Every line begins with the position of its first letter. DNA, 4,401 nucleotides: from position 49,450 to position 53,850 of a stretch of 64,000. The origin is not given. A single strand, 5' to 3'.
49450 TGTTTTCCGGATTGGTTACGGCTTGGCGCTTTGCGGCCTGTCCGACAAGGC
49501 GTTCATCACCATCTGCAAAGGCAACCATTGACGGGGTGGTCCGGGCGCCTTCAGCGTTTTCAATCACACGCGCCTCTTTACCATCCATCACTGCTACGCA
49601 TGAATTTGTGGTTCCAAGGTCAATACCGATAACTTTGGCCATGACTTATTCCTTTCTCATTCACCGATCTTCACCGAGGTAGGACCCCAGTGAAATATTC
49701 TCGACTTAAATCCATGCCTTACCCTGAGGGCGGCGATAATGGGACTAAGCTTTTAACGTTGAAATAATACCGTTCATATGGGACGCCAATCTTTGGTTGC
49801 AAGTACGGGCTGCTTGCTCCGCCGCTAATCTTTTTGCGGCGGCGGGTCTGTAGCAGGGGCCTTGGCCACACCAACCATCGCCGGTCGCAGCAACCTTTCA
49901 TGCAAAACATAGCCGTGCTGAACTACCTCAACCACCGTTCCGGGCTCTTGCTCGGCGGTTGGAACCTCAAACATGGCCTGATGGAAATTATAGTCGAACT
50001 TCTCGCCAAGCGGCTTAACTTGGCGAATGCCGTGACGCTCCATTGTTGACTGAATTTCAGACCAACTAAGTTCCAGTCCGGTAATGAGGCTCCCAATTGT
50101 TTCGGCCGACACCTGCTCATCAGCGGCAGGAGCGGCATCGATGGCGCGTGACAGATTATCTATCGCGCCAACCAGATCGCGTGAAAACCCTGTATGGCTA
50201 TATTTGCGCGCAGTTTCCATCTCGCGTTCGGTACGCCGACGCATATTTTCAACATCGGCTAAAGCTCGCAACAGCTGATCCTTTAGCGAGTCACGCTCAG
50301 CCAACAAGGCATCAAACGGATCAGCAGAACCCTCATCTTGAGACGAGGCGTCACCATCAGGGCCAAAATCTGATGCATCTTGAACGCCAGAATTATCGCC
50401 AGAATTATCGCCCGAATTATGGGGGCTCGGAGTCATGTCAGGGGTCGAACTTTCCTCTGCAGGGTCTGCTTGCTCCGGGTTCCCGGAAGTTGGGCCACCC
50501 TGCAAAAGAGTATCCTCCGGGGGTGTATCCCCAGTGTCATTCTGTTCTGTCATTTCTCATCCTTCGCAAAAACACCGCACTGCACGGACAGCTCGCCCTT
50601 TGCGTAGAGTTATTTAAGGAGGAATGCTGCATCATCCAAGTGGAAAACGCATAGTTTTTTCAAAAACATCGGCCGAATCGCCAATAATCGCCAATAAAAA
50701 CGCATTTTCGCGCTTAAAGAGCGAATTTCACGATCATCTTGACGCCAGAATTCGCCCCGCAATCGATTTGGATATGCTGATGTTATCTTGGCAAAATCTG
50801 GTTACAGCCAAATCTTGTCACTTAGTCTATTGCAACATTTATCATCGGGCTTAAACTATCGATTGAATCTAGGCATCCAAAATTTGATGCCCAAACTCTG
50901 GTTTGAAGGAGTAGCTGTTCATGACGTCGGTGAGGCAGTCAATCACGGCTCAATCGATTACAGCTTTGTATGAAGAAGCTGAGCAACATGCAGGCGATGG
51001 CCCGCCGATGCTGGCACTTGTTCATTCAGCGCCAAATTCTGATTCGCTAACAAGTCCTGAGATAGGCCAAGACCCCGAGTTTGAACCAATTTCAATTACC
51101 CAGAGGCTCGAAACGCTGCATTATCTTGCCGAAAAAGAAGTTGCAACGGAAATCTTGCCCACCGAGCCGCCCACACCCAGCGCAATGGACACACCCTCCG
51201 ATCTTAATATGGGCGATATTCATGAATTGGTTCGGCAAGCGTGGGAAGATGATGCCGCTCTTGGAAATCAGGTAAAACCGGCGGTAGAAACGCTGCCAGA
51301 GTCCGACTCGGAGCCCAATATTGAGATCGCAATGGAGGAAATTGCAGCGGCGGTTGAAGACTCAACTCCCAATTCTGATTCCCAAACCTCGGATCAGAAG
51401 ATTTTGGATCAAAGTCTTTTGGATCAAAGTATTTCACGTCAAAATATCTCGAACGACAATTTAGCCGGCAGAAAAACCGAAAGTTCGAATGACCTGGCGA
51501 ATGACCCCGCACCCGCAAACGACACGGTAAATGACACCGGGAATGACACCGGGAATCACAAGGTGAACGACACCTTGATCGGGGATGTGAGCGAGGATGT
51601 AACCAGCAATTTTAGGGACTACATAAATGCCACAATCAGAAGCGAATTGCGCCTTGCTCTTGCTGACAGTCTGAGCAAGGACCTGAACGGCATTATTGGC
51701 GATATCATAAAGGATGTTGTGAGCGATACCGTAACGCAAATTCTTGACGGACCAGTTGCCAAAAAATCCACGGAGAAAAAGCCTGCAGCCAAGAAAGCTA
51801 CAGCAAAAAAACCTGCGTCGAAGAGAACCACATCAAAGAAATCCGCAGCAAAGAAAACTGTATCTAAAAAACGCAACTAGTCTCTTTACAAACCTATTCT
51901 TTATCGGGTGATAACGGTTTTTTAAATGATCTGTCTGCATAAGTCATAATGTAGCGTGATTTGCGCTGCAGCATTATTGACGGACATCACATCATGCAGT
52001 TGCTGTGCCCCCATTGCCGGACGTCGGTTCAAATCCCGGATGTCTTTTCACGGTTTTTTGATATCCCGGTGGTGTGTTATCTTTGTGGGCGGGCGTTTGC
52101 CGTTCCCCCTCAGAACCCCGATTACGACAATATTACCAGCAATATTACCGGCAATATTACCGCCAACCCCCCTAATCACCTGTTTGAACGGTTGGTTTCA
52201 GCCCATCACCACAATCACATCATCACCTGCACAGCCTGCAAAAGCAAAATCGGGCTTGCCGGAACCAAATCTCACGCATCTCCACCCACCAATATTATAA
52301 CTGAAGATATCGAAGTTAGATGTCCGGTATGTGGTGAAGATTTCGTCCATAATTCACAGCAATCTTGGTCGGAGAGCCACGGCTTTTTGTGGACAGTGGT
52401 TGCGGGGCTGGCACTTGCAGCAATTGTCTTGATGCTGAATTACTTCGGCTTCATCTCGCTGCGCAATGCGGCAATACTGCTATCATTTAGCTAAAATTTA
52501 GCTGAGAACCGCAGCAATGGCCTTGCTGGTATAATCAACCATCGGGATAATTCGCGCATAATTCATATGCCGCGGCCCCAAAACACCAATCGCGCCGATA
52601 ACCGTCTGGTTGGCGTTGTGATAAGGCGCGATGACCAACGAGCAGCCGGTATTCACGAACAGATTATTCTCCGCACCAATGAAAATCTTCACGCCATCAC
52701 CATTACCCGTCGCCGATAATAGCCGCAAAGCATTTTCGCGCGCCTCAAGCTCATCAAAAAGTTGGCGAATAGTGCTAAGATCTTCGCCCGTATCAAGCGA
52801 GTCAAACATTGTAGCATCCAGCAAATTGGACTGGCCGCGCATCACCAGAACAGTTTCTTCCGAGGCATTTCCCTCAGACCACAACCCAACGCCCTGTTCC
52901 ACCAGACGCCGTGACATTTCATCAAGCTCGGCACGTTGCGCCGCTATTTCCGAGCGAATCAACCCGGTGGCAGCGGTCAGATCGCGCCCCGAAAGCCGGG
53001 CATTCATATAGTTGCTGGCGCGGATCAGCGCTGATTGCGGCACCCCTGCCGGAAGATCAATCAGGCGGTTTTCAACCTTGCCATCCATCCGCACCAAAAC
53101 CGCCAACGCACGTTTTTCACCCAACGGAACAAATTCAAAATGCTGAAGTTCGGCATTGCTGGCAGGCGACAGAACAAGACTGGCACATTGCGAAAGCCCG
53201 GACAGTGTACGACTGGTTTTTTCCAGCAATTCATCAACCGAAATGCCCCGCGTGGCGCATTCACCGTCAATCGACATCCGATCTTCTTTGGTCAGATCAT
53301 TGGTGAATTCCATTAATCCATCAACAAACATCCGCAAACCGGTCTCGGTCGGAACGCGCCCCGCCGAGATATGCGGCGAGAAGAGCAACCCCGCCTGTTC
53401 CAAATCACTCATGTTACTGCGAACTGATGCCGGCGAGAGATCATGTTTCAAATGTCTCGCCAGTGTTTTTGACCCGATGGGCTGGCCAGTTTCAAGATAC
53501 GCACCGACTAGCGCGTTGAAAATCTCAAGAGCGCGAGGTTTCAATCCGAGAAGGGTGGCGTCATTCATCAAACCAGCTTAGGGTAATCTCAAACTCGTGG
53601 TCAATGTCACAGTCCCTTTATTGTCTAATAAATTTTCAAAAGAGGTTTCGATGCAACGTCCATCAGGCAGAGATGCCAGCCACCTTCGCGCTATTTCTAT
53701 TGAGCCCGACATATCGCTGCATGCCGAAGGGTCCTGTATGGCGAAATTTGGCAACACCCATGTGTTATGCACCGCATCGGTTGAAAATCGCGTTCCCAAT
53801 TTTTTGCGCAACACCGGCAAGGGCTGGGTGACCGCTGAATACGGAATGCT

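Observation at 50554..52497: Candidate undescribed polar-scaffold module (PopZ-like + ZitP-like pair) inserted between hrcA and grpE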

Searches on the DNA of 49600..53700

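Call 99: search_rna_families(source=window, start=49600, end=53700, threshold=evalue, max_evalue=1)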
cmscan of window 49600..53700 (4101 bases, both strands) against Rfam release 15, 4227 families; matches with E-value up to 1: 0.
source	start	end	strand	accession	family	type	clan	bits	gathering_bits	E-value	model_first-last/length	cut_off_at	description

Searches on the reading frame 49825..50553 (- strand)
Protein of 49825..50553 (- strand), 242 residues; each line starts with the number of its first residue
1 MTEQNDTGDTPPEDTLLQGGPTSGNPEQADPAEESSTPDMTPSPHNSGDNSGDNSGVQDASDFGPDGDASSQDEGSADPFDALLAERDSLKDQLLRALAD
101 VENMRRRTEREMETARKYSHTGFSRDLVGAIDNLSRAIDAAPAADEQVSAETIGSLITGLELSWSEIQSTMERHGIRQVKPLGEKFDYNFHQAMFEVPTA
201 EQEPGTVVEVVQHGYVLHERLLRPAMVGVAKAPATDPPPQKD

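Call 3: search_protein_families(library=pfam, proteins=[window:49825-50553:-], max_evalue=1)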
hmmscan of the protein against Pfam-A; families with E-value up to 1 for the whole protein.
window:49825-50553:- (242 aa): 1 family
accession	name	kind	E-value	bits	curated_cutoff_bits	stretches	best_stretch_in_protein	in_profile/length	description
PF01025.24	GrpE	-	1.2e-46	158.9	25.8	1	80-231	20-165/165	GrpE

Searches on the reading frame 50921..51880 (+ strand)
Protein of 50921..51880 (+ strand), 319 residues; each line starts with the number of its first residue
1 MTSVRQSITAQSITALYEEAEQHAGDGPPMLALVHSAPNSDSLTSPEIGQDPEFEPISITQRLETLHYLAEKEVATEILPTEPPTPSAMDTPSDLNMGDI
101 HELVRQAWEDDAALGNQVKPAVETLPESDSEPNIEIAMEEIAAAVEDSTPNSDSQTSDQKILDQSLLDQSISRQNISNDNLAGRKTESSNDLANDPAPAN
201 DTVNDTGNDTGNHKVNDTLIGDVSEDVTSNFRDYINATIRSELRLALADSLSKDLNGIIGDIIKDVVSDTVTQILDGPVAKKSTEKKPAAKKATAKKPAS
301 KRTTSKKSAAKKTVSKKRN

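Call 3: search_protein_families(library=pfam, proteins=[window:50921-51880:+], max_evalue=1)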
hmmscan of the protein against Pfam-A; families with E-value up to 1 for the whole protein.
window:50921-51880:+ (319 aa): 2 families
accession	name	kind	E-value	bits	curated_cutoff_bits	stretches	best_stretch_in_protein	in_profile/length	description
PF07382.16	HC2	-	3.5e-05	24.4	40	1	280-317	15-52/194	Histone H1-like nucleoprotein HC2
PF09682.15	Phage_holin_6_1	-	0.15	13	24.9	0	252-296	33-74/101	Bacteriophage holin of superfamily 6 (Holin_LLH)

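Call 4: search_protein_families(library=ncbifam, proteins=[window:50921-51880:+], max_evalue=1)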
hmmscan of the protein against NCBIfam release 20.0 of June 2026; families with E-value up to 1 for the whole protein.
window:50921-51880:+ (319 aa): 3 families
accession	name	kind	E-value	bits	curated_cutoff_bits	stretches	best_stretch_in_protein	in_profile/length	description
NF011492.0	PRK14900.1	equivalog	1.2e-06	26.7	1783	1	191-316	907-1023/1044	valine--tRNA ligase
NF038053.1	hist_H1_lk_Burk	equivalog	0.00077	19.8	80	1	280-317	36-75/195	histone H1-like DNA-binding protein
NF038052.1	histone_lik_HC2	exception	0.0026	18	135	1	279-317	60-99/201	histone H1-like DNA-binding protein Hc2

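Call 8: find_homologous_proteins(query=window:50921-51880:+)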
Query window:50921-51880:+ (319 aa): 174 proteins with E <= 0.001 among 4456 candidates; the best 120 are listed.
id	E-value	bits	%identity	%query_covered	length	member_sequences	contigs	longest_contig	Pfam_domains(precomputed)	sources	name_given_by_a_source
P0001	9.1e-196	667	100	100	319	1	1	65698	-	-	-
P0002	4.4e-194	662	100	100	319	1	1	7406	-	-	-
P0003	1.1e-193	661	99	100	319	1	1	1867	-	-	-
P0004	4.7e-192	655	99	100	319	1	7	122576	-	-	-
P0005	1.0e-191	654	99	100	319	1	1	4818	-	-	-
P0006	1.2e-191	654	99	100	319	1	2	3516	-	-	-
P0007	2.5e-191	653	99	100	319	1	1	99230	-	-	-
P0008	3.6e-191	652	98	100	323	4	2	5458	-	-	-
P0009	3.8e-191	652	98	100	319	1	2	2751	-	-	-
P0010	3.4e-190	649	98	100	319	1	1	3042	-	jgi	jgi:hypothetical protein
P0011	5.8e-20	91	46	26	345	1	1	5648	-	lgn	-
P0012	2.5e-17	82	29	76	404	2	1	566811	-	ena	-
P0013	7.4e-17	80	38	21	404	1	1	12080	-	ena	-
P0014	1.4e-16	79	45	25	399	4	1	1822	-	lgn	-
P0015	3.6e-16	78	60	13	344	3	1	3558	-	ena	-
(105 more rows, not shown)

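Call 32: search_protein_families(library=pfam, alignment_id=A1, max_evalue=1)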
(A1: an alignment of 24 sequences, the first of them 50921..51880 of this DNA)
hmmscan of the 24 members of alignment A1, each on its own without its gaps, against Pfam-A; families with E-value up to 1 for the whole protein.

A. member 1, window:50921-51880:+ (319 aa): 2 families
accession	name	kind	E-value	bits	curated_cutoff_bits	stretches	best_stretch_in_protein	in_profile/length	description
PF07382.16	HC2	-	3.5e-05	24.4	40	1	280-317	15-52/194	Histone H1-like nucleoprotein HC2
PF09682.15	Phage_holin_6_1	-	0.15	13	24.9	0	252-296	33-74/101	Bacteriophage holin of superfamily 6 (Holin_LLH)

B. families by the number of members that match (of 24 scanned): 17 families
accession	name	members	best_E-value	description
PF08776.16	VASP_tetra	16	0.0023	VASP tetramerisation domain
PF07382.16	HC2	6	3.5e-05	Histone H1-like nucleoprotein HC2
PF19916.4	VMAP-M0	2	0.016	vWA-MoxR associated protein middle region 0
PF17862.7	AAA_lid_3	2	0.075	AAA+ lid domain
PF00805.28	Pentapeptide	1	0.0012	Pentapeptide repeats (8 copies)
PF22780.1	HI0933_like_1st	1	0.0097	HI0933-like protein barrel and H2TH domain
PF20570.3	DUF6779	1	0.0097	Domain of unknown function (DUF6779)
PF25734.1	RelB_like_antitoxin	1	0.043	Putative antitoxin family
PF09682.15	Phage_holin_6_1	1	0.15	Bacteriophage holin of superfamily 6 (Holin_LLH)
PF05696.16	DUF826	1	0.15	Protein of unknown function (DUF826)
PF12114.14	Period_C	1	0.15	Period circadian-like, C-terminal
PF00937.23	CoV_nucleocap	1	0.15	Coronavirus nucleocapsid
PF14744.11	WASH-7_mid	1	0.2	WASH complex subunit 7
PF08641.17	Mis14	1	0.23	Kinetochore protein Mis14 like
PF13581.12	HATPase_c_2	1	0.34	Histidine kinase-like ATPase domain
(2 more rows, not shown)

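Call 36: search_protein_representatives(alignment_id=A1)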
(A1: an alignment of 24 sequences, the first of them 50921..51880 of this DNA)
Query: 24 sequences, 361 profile positions. Proteins with E-value up to 0.001 (for the whole library): 76; up to 1e-10: 49; up to 1e-30: 27. The best 76 are listed.
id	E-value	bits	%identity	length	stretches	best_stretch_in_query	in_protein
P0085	1.9e-122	426.0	-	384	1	15-359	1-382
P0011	8.6e-106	371.2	-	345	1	15-347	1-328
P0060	9.6e-104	364.5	-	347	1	15-358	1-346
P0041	1.3e-103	364.0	-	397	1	15-357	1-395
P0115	5.7e-98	345.5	-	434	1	6-358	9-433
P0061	1.1e-97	344.5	-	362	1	12-358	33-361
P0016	9.3e-87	308.6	-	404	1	15-356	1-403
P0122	2.6e-83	297.2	-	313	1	15-314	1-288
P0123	6.3e-83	296.0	-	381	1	15-358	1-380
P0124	6.1e-82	292.7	-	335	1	15-347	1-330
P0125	9.6e-80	285.5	-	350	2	149-358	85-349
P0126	1.9e-77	278.0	-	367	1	15-350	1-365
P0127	8.8e-74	265.9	-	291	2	156-338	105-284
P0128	1.8e-70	255.0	-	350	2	165-358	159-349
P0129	1.4e-69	252.0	-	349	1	15-352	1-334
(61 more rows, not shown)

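Call 52: find_related_loci(query=A1, collection=genome_contigs, flank=4000)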
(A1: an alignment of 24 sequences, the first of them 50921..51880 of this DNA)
Query A1 (319 aa) in genome_contigs; peptide patterns used: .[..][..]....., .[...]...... (x = any residue, [..] = any of these).
600 stretches matched a pattern (row limit reached: there are more); 6 encode a relative of the query (tblastn E <= 1e-3); 6 distinct loci.
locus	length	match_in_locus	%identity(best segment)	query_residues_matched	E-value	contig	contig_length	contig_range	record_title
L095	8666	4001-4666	31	1-160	2e-18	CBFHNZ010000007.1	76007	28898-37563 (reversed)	MAG: Candidatus Puniceispirillaceae bacterium isolate Co_bin_12_indstr genome assembly, contig: Co_bin_12_indstr_c7, who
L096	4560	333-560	49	79-145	4e-12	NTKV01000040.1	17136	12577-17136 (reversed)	MAG: SAR116 cluster bacterium MED-G06 SAR116-clade-MED-G06-C40, whole genome shotgun sequence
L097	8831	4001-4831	40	1-145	8e-12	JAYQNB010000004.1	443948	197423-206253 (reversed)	MAG: Alphaproteobacteria bacterium isolate SD4486_NP_metabat_bins_2.tsv.118 contig_21718_pilon, whole genome shotgun seq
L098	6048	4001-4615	51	1-145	6e-11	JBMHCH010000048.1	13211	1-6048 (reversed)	MAG: Candidatus Puniceispirillaceae bacterium isolate STO1_bin.45 c_000000000048, whole genome shotgun sequence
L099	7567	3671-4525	41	1-162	1e-10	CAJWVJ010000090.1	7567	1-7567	MAG TPA_asm: uncultured Alphaproteobacteria bacterium isolate ERR599138_bin.78_MetaBAT_v2.12.1_MAG genome assembly, cont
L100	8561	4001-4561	26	79-315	2e-8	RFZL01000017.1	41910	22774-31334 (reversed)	MAG: Alphaproteobacteria bacterium isolate WB5_5_028 contig_100_16, whole genome shotgun sequence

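Call 77: predict_structure(alignment_id=A1)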
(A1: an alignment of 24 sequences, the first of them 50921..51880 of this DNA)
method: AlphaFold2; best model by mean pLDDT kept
length: 319 residues; sequences in the alignment: 24
mean_pLDDT: 61.9   pTM: 0.24
mean pLDDT of the five models: 61.9, 61.2, 60.5, 59.7, 57.5
residues with pLDDT >= 90: 26; 70-90: 100; 50-70: 73; < 50: 120
segments of 3 or more residues with pLDDT < 50: 27-54, 119-130, 149-156, 182-210, 277-297, 299-319
pLDDT, mean of each block of 10 residues (from residue 1): 56 72 57 39 33 57 86 68 56 69 87 63 39 69 64 53 78 62 44 41 46 67 88 93 91 88 84 64 41 42 40 42
secondary structure, 60 per line:
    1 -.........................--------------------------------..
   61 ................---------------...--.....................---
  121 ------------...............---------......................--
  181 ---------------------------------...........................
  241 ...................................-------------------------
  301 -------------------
elements in order: H2-26 H59-76 H97-117 H133-147 H157-178 H214-275

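Call 94: search_protein_families(library=pfam, alignment_id=A6, max_evalue=1)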
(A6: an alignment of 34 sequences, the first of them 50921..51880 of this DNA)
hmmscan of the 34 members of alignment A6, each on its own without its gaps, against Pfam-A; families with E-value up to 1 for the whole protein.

A. member 1, window:50921-51880:+ (319 aa): 2 families
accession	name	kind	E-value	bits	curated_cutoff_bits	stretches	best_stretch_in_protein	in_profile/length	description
PF07382.16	HC2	-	3.5e-05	24.4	40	1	280-317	15-52/194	Histone H1-like nucleoprotein HC2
PF09682.15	Phage_holin_6_1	-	0.15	13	24.9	0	252-296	33-74/101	Bacteriophage holin of superfamily 6 (Holin_LLH)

B. families by the number of members that match (of 34 scanned): 25 families
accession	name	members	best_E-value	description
PF07382.16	HC2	12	3.7e-07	Histone H1-like nucleoprotein HC2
PF08776.16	VASP_tetra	7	0.0023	VASP tetramerisation domain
PF00805.28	Pentapeptide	1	0.0012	Pentapeptide repeats (8 copies)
PF20208.3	ARPP-1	1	0.0034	ARG and Rhodanese-Phosphatase-superfamily-associated Protein domain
PF02633.19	Creatininase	1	0.0076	Creatinine amidohydrolase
PF01361.26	Tautomerase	1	0.0096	Tautomerase enzyme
PF22780.1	HI0933_like_1st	1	0.0097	HI0933-like protein barrel and H2TH domain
PF18192.6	DNTTIP1_dimer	1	0.018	DNTTIP1 dimerisation domain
PF25734.1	RelB_like_antitoxin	1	0.043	Putative antitoxin family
PF23153.1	Aip3p_Bud6_N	1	0.062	Aip3p/Bud6 N-terminal domain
PF17359.7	DUF5385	1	0.063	Family of unknown function (DUF5385)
PF09682.15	Phage_holin_6_1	1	0.15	Bacteriophage holin of superfamily 6 (Holin_LLH)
PF05696.16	DUF826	1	0.15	Protein of unknown function (DUF826)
PF12114.14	Period_C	1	0.15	Period circadian-like, C-terminal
PF14680.12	FANCI_HD2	1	0.17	FANCI helical domain 2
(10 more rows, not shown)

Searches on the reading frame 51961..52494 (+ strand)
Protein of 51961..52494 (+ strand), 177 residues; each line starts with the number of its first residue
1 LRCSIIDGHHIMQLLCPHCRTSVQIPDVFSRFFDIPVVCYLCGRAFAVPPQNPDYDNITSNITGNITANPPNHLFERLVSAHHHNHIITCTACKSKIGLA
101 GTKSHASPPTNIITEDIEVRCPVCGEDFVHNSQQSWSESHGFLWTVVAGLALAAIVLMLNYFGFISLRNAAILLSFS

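Call 3: search_protein_families(library=pfam, proteins=[window:51961-52494:+], max_evalue=1)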
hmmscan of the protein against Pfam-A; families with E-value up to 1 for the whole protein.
window:51961-52494:+ (177 aa): 30 families (the best 25 are shown)
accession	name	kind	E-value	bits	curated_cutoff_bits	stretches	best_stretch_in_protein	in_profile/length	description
PF13717.11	Zn_ribbon_4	-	1.3e-05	25.5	30.3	0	116-128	23-35/36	zinc-ribbon domain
PF12773.13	DZR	-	0.00023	21.7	27.3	1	85-130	10-35/45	Double zinc ribbon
PF14369.11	Zn_ribbon_19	-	0.00058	20.4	30.8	1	115-130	18-33/35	zinc-ribbon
PF13451.12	zf_Tbcl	-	0.00084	19.7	24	1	115-136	1-23/48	Probable treble clef domain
PF21039.3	CEP104_ZnF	-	0.0017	19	27.4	1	81-138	51-109/112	Centrosomal protein CEP104, ZnF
PF09723.15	Zn_ribbon_8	-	0.0026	18.2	34.4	0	73-95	13-34/41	Zinc ribbon domain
PF13913.12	zf-C2HC_2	-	0.0038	17.3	27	1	38-47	4-13/25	zinc-finger of a C2HC-type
PF00096.32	zf-C2H2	-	0.007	17.2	25.2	0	120-133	2-15/23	Zinc finger, C2H2 type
PF24440.1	DUF7559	-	0.016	15.9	27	0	5-23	27-45/52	Family of unknown function (DUF7559)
PF25169.1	DUF7830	-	0.019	15.3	27.5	0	83-105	30-52/72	Domain of unknown function (DUF7830)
PF23451.1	Zn_ribbon_PaaD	-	0.026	14.6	27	1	108-128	4-24/53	PaaD zinc beta ribbon domain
PF04423.19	Rad50_zn_hook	-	0.029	14.6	24.3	0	118-132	20-33/52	Rad50 zinc hook motif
PF24441.1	DUF7560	-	0.039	14.1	27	0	115-128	2-15/44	Family of unknown function (DUF7560)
PF25164.1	CoiA_N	-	0.047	13.6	26.3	0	14-25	18-29/50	Competence protein CoiA, N-terminal domain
PF22747.2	Zn_ribbon_DUF2089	-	0.07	13.7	27.6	0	10-23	9-22/32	DUF2089 zinc ribbon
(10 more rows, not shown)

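Call 4: search_protein_families(library=ncbifam, proteins=[window:51961-52494:+], max_evalue=1)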
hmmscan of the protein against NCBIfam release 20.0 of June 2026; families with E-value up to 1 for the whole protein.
window:51961-52494:+ (177 aa): 15 families
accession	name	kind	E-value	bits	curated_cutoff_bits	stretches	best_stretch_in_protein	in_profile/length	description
NF047912.1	ECs_2282_CxxC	subfamily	0.00012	21.9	37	0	117-130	1-15/60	ECs_2282 family putative zinc-binding protein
TIGR02098.1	MJ0042_CXXC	domain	0.00012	21.7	20.9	1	12-46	1-35/38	MJ0042-type zinc finger domain-containing protein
TIGR04104.1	cxxc_20_cxxc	subfamily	0.0012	19.1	45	0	111-162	18-67/93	TIGR04104 family putative zinc finger protein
NF041197.2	CxxC_Se_CxxC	equivalog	0.0042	17.2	40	0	14-30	19-35/53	dual CXXC motif small (seleno)protein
NF001638.0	PRK00418.1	equivalog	0.0047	16.7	83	1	114-134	3-23/65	DNA gyrase inhibitor YacG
NF001629.0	PRK00415.1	equivalog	0.0067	15.9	70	1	12-49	13-46/62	30S ribosomal protein S27e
NF038384.1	zinc_YnfU_fam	subfamily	0.011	15.3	36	1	113-132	11-30/52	YnfU family zinc-binding protein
NF041070.1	carrier_LysW_Arch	domain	0.025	14.6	75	0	12-49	1-36/57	alpha-aminoadipate/glutamate carrier protein LysW/ArgW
TIGR02605.1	CxxC_CxxC_SSSS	subfamily_domain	0.027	14.5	31.3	0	115-127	23-35/52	FmdB family zinc ribbon protein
TIGR03655.1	anti_R_Lar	subfamily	0.036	14.4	39.6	0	16-49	4-41/55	Lar family restriction alleviation protein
NF011481.0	PRK14890.1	equivalog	0.087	12.9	61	0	5-43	19-57/61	putative Zn-ribbon RNA-binding protein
NF011683.0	PRK15103.1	equivalog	0.1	11.6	562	0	9-54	6-48/421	membrane integrity-associated transporter subunit PqiA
NF001606.0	PRK00398.1-3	equivalog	0.68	9.8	72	0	117-125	18-26/44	DNA-directed RNA polymerase subunit P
TIGR04165.1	methano_modCys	hypoth_equivalog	0.82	10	60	1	115-127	4-16/50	TIGR04165 family Cys-rich peptide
NF001607.0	PRK00398.1-4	equivalog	0.83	9.4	89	0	118-128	28-38/53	DNA-directed RNA polymerase subunit P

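Call 13: find_homologous_proteins(query=window:51994-52494:+)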
Query window:51994-52494:+ (166 aa): 1 proteins with E <= 0.001 among 166 candidates.
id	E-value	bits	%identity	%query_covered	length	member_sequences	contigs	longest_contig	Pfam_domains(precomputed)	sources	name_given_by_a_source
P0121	1.4e-109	382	99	100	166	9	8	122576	PF13717.12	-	-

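Call 65: predict_structure(alignment_id=A3)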
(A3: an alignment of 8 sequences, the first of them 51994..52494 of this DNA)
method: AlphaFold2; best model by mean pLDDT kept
length: 166 residues; sequences in the alignment: 8
mean_pLDDT: 58.0   pTM: 0.29
mean pLDDT of the five models: 58.0, 57.7, 57.5, 56.3, 52.8
residues with pLDDT >= 90: 0; 70-90: 43; 50-70: 66; < 50: 57
segments of 3 or more residues with pLDDT < 50: 42-74, 91-105, 119-126
pLDDT, mean of each block of 10 residues (from residue 1): 74 65 69 69 44 38 37 54 62 39 49 59 47 82 78 61 60
secondary structure, 60 per line:
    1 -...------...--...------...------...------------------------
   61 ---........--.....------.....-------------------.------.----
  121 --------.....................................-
elements in order: E2-4 E11-13 E25-27 E34-36 H64-71 E74-78 E85-89 H129-165

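Call 70: fold_search(model_id=the predicted structure, library=pdb)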
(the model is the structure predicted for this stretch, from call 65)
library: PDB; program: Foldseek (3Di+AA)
matches with E <= 10: 93; with E <= 0.001: 0
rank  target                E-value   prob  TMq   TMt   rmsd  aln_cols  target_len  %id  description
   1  2nb9_MODEL_1_A        1.5e-01  0.95  0.19  0.57   2.4        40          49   28  Solution structure of ZitP zinc finger (released 2016-12-14)
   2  5eio_C                2.0e-01  0.99  0.22  0.72   1.8        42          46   26  Crystal structure of LysY from Thermus thermophilus complexed with NADP+ and LysW-gamma-aminoadipic semialdehyde (released 2016-03-23)
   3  6hls_I                4.7e-01  0.11  0.17  0.24  23.8       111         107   17  Yeast apo RNA polymerase I* (released 2019-04-03)
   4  6sja_B                6.6e-01  0.08  0.13  0.16  13.1        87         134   15  Structure of HPV16 E6 oncoprotein in complex with IRF3 LxxLL motif (released 2019-09-04)
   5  5oik_I                6.6e-01  0.07  0.15  0.21  19.0       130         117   16  Structure of an RNA polymerase II-DSIF transcription elongation complex (released 2017-09-13)
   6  5vbn_B                7.0e-01  0.09  0.16  0.20  23.5       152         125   12  Crystal Structure of human DNA polymerase epsilon B-subunit in complex with C-terminal domain of catalytic subunit (released 2017-08-02)
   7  4xr8_F                7.0e-01  0.08  0.14  0.16  13.4        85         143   16  Crystal structure of the HPV16 E6/E6AP/p53 ternary complex at 2.25 A resolution (released 2016-02-03)
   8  7eyi_H                9.2e-01  0.03  0.10  0.12  15.6       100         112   14  Crystal structure of ZBTB7A in complex with gamma-globin -200 sequence element with C-194A mutation (released 2021-09-01)
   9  6siv_B                9.8e-01  0.07  0.14  0.16  13.0        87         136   15  Structure of HPV16 E6 oncoprotein in complex with mutant IRF3 LxxLL motif (released 2019-08-21)
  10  7eyi_G                9.8e-01  0.05  0.13  0.17  14.8        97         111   14  Crystal structure of ZBTB7A in complex with gamma-globin -200 sequence element with C-194A mutation (released 2021-09-01)
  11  5und_B                1.1e+00  0.07  0.12  0.13  13.1        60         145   18  Crystal Structure of CTCF(ZnF 4-10) With 28-mer DNA (released 2017-05-24)
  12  5m3f_I                1.1e+00  0.21  0.18  0.40   9.8        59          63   14  Yeast RNA polymerase I elongation complex at 3.8A (released 2016-11-23)
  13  8gcr_A                1.1e+00  0.07  0.14  0.16  13.4        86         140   16  HPV16 E6-E6AP-p53 complex (released 2024-03-06)
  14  4giz_C                1.2e+00  0.08  0.15  0.14  11.2        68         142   15  Crystal structure of full-length human papillomavirus oncoprotein E6 in complex with LXXLL peptide of ubiquitin ligase (released 2013-01-23)
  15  2d9k_MODEL_1_A        1.3e+00  0.05  0.12  0.19  11.6        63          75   19  Solution structure of the zf-TRAF domain of FLN29 gene product (released 2006-06-10)
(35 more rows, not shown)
